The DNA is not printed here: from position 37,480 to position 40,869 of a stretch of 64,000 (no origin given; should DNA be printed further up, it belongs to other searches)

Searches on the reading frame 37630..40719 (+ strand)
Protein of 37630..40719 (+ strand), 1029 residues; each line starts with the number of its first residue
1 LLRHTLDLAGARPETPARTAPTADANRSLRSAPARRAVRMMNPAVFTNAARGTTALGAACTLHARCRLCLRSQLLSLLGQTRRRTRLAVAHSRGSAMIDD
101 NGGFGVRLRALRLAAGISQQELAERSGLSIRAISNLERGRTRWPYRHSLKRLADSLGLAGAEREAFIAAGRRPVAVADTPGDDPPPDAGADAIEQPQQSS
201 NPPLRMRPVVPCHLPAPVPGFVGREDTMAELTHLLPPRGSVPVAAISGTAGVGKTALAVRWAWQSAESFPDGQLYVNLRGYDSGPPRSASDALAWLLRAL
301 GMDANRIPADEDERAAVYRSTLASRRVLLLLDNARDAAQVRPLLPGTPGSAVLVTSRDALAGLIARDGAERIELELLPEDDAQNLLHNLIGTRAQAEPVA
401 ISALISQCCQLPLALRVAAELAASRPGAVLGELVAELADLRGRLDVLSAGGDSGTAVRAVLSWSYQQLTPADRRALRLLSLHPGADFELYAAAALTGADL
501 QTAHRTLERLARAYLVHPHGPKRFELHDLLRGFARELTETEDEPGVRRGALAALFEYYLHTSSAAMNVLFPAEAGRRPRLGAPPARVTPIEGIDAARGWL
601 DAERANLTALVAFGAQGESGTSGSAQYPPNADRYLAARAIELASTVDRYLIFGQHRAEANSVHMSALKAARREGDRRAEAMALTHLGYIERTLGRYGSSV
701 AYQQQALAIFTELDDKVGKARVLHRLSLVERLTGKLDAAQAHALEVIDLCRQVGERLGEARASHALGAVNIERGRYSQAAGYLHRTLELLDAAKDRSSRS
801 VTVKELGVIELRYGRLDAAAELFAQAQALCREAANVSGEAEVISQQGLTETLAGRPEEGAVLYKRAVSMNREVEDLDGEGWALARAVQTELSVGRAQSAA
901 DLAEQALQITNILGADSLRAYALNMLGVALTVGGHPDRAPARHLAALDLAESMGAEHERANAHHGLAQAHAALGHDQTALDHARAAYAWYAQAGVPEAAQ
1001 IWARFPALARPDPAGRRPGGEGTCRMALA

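Call 19: search_protein_families(library=pfam, proteins=[window:37630-40719:+], max_evalue=0.001)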
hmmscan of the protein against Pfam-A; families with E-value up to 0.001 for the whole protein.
window:37630-40719:+ (1029 aa): 11 families
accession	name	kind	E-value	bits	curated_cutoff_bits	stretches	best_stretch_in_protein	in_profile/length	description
PF13424.12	TPR_12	-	5.7e-21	74.9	30.1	3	720-790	3-75/77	Tetratricopeptide repeat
PF13560.12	HTH_31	-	2.1e-12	47.6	27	1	104-166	2-64/64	Helix-turn-helix domain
PF00931.28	NB-ARC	-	9.4e-11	41.9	23.5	1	225-466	2-247/248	NB-ARC domain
PF01381.28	HTH_3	-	2e-10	41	23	1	108-158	1-50/55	Helix-turn-helix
PF17874.7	TPR_MalT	-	1.2e-07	31.8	45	1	637-790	38-191/336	MalT-like TPR region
PF07719.23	TPR_2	-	3.4e-07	30.3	27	0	760-789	1-30/34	Tetratricopeptide repeat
PF12844.13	HTH_19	-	9.6e-07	29.1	30.2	1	106-158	2-53/64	Helix-turn-helix domain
PF13191.12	AAA_16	-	8.1e-06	26.9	32.6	1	221-312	2-96/167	AAA ATPase domain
PF13401.12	AAA_22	-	2.7e-05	24.9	27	1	244-334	8-93/130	AAA domain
PF13374.12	TPR_10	-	0.00016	22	27.5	0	680-710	2-32/42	Tetratricopeptide repeat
PF13412.12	HTH_24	-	0.0007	19.6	21.9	0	108-133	9-34/48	Winged helix-turn-helix DNA-binding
